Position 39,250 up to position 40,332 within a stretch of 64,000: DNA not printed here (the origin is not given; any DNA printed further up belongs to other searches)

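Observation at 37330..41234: Two lipoyl-synthase-like radical SAM genes bracket a YgbA-like Cys-rich protein and an FdhD-like sulfurtransferase, preceded by thioredoxin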

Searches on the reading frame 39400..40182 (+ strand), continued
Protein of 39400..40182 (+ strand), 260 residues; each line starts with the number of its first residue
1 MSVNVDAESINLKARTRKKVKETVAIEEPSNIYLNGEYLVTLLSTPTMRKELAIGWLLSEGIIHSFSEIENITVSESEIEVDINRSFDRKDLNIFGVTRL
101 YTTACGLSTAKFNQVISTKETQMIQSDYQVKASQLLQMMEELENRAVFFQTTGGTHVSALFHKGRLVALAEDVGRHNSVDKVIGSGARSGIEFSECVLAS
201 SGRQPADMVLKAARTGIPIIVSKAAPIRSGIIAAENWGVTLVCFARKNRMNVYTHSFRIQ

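Call 38: find_encoding_contigs(protein=P0021, flank=8000, max_places=2)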
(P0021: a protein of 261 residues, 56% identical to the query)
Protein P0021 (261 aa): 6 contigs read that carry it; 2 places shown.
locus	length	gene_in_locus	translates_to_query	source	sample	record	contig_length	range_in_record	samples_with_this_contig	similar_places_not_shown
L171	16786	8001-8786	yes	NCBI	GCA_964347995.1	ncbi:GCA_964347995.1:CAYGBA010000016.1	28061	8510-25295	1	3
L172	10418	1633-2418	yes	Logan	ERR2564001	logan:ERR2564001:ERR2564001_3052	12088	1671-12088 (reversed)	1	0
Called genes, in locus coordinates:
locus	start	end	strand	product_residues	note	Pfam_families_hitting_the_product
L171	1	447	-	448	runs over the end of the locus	PF01266:DAO, PF00732:GMC_oxred_N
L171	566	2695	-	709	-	PF02730:AFOR_N, PF01314:AFOR_C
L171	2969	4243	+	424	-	PF01321:Creatinase_N (weak), PF00557:Peptidase_M24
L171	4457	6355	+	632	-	PF02730:AFOR_N, PF01314:AFOR_C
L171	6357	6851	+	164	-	PF13187:Fer4_9 (faint), PF13237:Fer4_10 (faint), PF12837:Fer4_6 (faint), PF13247:Fer4_11, PF12838:Fer4_7 (weak), PF25160:LdpA_Fe-S-bd, PF00037:Fer4, PF14697:Fer4_21 (weak)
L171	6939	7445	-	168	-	PF01750:HycI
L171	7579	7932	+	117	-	PF02597:ThiS (weak)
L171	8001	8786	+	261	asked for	PF02634:FdhD-NarQ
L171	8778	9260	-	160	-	PF02391:MoaE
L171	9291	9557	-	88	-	-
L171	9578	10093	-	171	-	PF01592:NifU_N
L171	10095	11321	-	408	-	PF00266:Aminotran_5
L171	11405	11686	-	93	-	PF02597:ThiS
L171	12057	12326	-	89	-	-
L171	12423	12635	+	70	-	PF00899:ThiF (weak)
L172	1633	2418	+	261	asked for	PF02634:FdhD-NarQ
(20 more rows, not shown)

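Call 53: list_cluster_members(proteins=[P0001, P0002])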
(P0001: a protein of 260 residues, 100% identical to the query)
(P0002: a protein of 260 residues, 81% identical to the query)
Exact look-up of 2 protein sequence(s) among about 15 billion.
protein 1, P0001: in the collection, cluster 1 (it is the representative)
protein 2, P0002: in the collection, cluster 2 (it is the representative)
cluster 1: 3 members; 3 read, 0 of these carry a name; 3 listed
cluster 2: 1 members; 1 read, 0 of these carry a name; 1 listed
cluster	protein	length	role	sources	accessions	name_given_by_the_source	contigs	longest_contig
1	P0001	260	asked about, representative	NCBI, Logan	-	-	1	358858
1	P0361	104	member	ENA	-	-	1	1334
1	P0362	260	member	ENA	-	-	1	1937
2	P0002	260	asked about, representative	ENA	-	-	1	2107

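Call 65: find_encoding_contigs(protein=P0039, flank=6000, max_places=1)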
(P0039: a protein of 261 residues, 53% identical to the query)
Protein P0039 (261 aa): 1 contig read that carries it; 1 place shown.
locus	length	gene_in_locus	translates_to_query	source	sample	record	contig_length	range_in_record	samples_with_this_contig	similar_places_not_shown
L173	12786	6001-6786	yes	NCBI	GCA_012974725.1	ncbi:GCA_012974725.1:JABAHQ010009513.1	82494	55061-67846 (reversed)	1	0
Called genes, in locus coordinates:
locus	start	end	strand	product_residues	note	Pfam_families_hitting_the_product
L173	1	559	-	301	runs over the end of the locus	PF13473:Cupredoxin_1, PF13273:DUF4064 (weak)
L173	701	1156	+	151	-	PF03551:PadR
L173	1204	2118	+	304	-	PF00291:PALP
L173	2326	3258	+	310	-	PF02445:NadA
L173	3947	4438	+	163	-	PF00583:Acetyltransf_1, PF13527:Acetyltransf_9 (weak), PF13508:Acetyltransf_7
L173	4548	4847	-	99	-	PF00857:Isochorismatase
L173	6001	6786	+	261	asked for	PF02634:FdhD-NarQ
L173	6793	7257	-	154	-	PF02391:MoaE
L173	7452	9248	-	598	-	PF00581:Rhodanese, PF05048:NosD, PF13229:Beta_helix, PF24893:DUF7743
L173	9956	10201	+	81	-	-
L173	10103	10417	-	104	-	PF03091:CutA1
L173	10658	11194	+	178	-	PF01988:VIT1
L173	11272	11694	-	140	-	PF02566:OsmC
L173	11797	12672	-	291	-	PF02754:CCG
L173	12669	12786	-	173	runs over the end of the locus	PF13183:Fer4_8, PF12838:Fer4_7 (weak), PF13187:Fer4_9 (weak), PF13534:Fer4_17 (weak)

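Call 66: find_encoding_contigs(protein=P0057, flank=6000, max_places=1)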
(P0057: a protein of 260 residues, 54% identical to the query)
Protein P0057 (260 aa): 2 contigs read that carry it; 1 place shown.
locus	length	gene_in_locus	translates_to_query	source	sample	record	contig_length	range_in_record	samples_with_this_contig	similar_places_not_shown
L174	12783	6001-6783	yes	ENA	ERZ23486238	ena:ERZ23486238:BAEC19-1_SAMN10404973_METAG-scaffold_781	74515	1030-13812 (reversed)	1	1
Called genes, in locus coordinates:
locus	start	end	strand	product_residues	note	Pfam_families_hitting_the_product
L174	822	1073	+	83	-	PF01037:AsnC_trans_reg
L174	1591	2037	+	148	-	PF02566:OsmC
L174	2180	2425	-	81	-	-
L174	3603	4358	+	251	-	PF01040:UbiA (weak)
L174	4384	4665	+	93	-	PF02416:TatA_B_E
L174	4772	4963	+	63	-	-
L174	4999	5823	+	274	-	PF00902:TatC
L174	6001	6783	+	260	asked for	PF02634:FdhD-NarQ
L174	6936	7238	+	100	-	-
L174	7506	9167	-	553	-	PF02776:TPP_enzyme_N, PF00205:TPP_enzyme_M, PF02775:TPP_enzyme_C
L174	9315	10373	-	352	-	PF02615:Ldh_2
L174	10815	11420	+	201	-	PF14512:TM1586_NiRdase (faint), PF00881:Nitroreductase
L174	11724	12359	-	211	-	PF00730:HhH-GPD, PF00633:HHH (faint)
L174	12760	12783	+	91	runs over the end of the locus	-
